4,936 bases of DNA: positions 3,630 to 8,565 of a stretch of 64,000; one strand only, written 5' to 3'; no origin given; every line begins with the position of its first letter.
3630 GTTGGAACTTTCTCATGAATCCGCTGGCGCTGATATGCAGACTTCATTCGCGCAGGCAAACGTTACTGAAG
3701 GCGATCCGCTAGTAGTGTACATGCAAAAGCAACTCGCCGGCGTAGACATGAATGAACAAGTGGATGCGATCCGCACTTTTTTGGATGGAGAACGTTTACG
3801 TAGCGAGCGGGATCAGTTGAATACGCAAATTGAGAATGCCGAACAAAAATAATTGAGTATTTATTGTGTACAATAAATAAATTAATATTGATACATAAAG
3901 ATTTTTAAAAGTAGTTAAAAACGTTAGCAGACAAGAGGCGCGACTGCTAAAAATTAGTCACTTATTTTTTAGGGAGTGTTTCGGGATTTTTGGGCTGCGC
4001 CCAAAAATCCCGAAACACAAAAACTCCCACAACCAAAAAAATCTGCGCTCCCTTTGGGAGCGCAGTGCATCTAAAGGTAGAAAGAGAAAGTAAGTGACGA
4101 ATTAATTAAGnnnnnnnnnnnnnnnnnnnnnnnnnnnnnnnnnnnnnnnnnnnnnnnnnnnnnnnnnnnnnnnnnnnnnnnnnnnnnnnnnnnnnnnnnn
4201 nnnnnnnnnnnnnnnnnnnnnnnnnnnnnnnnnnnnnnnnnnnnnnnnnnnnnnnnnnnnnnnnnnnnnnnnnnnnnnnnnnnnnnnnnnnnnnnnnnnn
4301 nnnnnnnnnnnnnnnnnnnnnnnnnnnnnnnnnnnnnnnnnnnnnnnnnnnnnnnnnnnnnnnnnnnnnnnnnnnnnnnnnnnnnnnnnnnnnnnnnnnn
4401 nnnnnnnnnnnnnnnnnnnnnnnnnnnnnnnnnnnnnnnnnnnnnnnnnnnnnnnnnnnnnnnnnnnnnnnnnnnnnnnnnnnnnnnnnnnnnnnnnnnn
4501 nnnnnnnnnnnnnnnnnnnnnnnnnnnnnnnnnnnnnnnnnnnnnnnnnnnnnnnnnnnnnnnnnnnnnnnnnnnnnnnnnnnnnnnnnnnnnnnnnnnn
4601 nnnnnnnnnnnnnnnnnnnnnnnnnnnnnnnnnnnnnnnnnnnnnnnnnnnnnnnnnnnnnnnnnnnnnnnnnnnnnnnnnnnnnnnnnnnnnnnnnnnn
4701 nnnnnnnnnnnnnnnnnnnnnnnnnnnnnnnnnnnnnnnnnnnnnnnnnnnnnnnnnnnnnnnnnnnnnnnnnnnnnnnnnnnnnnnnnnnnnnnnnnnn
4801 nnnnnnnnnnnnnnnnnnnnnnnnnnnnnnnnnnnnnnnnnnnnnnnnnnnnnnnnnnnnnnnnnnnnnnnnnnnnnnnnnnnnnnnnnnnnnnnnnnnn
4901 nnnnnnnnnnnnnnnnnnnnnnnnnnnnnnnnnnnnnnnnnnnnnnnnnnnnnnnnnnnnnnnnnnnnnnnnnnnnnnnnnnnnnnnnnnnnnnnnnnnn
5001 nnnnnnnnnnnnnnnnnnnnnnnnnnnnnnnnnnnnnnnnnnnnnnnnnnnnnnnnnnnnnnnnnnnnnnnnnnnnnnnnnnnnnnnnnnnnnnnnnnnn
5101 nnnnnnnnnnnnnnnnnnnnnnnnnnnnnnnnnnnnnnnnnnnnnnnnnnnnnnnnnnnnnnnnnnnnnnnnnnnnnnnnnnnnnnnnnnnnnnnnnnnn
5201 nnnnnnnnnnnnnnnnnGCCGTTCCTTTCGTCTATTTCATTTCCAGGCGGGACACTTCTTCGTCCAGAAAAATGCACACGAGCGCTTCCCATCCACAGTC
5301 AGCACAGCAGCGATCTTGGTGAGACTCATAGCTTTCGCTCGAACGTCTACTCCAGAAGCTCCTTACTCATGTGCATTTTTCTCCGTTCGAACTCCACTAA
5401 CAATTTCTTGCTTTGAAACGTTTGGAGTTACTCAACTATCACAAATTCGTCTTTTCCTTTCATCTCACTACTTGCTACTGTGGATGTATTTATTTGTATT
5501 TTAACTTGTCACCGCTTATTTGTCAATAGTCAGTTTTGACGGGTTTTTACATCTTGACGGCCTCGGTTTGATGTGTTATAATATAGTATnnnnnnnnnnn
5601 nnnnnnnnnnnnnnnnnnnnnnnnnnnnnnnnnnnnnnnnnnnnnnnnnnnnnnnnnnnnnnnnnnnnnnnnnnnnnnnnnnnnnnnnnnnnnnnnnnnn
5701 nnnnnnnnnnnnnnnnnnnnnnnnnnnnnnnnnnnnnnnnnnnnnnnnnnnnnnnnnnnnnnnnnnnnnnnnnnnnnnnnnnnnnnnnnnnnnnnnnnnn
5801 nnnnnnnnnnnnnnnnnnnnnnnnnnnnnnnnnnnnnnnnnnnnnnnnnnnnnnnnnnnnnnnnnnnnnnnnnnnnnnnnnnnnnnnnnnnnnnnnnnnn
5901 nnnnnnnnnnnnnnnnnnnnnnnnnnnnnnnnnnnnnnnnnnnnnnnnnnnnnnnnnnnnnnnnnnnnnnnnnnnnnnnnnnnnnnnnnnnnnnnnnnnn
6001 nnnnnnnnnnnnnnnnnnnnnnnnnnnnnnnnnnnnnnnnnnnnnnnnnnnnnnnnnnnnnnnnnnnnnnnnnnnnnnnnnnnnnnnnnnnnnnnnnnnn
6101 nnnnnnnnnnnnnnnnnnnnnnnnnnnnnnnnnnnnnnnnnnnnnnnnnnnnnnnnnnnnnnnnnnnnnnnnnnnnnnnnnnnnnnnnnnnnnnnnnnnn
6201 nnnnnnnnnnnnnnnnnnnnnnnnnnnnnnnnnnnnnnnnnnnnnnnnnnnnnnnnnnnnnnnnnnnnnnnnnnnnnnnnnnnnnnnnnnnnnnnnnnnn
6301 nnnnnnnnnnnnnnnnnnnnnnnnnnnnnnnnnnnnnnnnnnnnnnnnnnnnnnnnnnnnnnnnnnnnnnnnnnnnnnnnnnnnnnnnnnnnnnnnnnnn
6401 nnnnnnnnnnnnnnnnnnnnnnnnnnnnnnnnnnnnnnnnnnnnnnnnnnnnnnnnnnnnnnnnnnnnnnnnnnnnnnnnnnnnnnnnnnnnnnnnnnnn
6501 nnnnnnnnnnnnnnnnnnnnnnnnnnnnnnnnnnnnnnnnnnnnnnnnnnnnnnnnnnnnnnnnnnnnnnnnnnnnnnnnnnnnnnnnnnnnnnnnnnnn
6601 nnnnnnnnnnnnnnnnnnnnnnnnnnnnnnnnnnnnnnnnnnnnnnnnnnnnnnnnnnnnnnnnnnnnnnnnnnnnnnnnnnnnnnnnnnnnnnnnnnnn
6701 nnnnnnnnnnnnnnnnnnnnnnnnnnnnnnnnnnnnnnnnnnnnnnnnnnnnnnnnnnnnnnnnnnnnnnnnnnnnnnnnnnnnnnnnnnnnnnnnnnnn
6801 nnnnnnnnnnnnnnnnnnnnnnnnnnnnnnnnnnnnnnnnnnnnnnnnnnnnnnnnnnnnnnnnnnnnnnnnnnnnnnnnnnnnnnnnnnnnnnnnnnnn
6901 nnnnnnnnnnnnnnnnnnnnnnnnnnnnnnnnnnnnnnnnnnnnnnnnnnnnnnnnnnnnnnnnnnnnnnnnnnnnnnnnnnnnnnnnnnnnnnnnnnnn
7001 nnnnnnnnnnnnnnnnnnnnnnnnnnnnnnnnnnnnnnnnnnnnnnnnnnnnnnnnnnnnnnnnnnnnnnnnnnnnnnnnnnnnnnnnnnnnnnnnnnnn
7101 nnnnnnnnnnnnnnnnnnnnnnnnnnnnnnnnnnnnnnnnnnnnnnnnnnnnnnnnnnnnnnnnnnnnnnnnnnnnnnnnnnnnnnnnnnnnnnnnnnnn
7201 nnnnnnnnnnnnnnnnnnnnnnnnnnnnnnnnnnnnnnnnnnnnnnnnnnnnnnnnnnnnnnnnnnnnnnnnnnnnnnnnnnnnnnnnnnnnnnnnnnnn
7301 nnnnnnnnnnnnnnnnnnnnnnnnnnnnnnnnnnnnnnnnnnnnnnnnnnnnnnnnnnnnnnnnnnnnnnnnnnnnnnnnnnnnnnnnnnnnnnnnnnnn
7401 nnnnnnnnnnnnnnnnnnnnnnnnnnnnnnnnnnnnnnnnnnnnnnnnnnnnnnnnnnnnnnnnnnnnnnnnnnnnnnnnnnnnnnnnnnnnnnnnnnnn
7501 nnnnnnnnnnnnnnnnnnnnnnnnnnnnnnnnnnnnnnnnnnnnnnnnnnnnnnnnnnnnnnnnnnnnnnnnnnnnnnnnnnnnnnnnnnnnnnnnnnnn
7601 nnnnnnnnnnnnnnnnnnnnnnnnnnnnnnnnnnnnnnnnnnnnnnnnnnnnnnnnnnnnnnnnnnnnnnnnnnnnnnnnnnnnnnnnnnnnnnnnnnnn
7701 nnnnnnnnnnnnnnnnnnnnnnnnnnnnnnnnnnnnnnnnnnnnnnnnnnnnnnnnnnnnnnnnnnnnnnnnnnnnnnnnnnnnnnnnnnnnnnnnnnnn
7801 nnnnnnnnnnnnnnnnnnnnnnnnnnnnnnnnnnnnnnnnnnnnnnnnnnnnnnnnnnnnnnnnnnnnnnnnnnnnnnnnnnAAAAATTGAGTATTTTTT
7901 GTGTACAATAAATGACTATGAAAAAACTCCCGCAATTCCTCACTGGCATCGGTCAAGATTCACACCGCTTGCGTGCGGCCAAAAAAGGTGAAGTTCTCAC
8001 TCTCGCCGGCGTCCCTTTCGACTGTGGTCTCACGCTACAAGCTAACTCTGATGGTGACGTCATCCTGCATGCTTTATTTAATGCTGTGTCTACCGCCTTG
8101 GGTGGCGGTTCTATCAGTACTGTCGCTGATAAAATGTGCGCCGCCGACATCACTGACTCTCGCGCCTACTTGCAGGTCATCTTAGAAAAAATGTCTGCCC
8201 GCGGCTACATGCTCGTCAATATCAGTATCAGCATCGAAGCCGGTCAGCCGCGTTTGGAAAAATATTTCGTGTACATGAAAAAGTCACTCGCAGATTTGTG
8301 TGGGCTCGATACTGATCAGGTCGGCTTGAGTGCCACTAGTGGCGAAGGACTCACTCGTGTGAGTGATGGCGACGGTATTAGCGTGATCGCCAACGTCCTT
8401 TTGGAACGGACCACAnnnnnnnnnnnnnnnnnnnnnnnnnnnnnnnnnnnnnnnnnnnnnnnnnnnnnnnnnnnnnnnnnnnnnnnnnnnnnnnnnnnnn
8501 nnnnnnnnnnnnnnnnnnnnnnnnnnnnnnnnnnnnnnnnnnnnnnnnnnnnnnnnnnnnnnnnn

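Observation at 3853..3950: Modular intergenic repeat family (A: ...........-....; B: 20-bp palindrome; C: conserved-stem hairpin) at 3' ends of at least six genes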

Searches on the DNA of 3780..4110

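Call 46: search_rna_families(source=window, start=3780, end=4110, threshold=evalue, max_evalue=10)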
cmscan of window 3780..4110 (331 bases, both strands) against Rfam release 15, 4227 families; matches with E-value up to 10: 13.
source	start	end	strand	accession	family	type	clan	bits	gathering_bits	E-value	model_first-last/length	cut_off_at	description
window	3974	4020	-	RF03956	mir-737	Gene; miRNA;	-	23.3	60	0.17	1-63/63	no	mir-737 microRNA precursor family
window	3966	4023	+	RF04128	MIR8562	Gene; miRNA;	-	22.1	211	0.049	1-242/242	no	MIR8562 microRNA precursor family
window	3966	4023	-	RF04128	MIR8562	Gene; miRNA;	-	21.6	211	0.062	1-242/242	no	MIR8562 microRNA precursor family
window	3974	4020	-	RF03664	MIR6288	Gene; miRNA;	-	20.5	74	0.12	1-92/92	no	MIR6288 microRNA precursor family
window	3962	4028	-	RF03323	mir-3613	Gene; miRNA;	-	20.4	91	0.069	1-86/86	no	mir-3613 microRNA precursor family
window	3977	4015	-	RF04127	MIR8007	Gene; miRNA;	-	18.7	195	0.23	1-226/226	no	MIR8007 microRNA precursor family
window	3968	4023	-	RF03233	hvt-mir-H16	Gene; miRNA;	-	16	70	1.6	1-64/64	no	hvt-mir-H16 microRNA precursor family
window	3917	4037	-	RF04315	manA-II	Cis-reg;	-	15.3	100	3.4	1-147/147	no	manA_II ncRNA motif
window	3981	4012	-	RF00659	mir-365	Gene; miRNA;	-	14.9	62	3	15-75/86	no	mir-365 microRNA precursor family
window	3976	4018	+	RF04223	MIR2619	Gene; miRNA;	-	13.2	113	1.1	21-182/202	no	MIR2619 microRNA precursor family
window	4068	4099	+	RF01100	PK-BYV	Cis-reg;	-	12.5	50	5.7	1-40/40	no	3'-terminal pseudoknot in BYV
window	3780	4018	+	RF02637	EF0408_EF0409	Gene; sRNA;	-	10.8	440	1.4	144-412/412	5'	Enterococcus sRNA EF0408_EF0409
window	3831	4004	+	RF01295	SCARNA7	Gene; snRNA; snoRNA; scaRNA;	-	9.6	65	2.1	1-330/330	no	Small Cajal body-specific RNA 7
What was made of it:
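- On Known RNA families (Rfam 15): The E-value scan of 3780-4110 gives only chance miRNA-type hits on the neighbouring 43-bp palindrome (call 46).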

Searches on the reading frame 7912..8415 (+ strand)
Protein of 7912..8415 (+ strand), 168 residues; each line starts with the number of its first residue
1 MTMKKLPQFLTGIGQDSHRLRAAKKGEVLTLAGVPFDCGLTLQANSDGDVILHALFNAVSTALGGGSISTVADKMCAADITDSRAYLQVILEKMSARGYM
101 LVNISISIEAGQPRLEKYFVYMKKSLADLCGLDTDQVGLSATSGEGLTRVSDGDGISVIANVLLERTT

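Call 15: search_protein_families(library=pfam, proteins=[window:7912-8415:+])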
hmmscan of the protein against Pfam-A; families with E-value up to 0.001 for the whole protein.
window:7912-8415:+ (168 aa): 1 family
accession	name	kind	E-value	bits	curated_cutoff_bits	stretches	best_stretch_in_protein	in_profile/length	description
PF02542.21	YgbB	-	2.7e-34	119.2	26.7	1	11-164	3-154/155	YgbB family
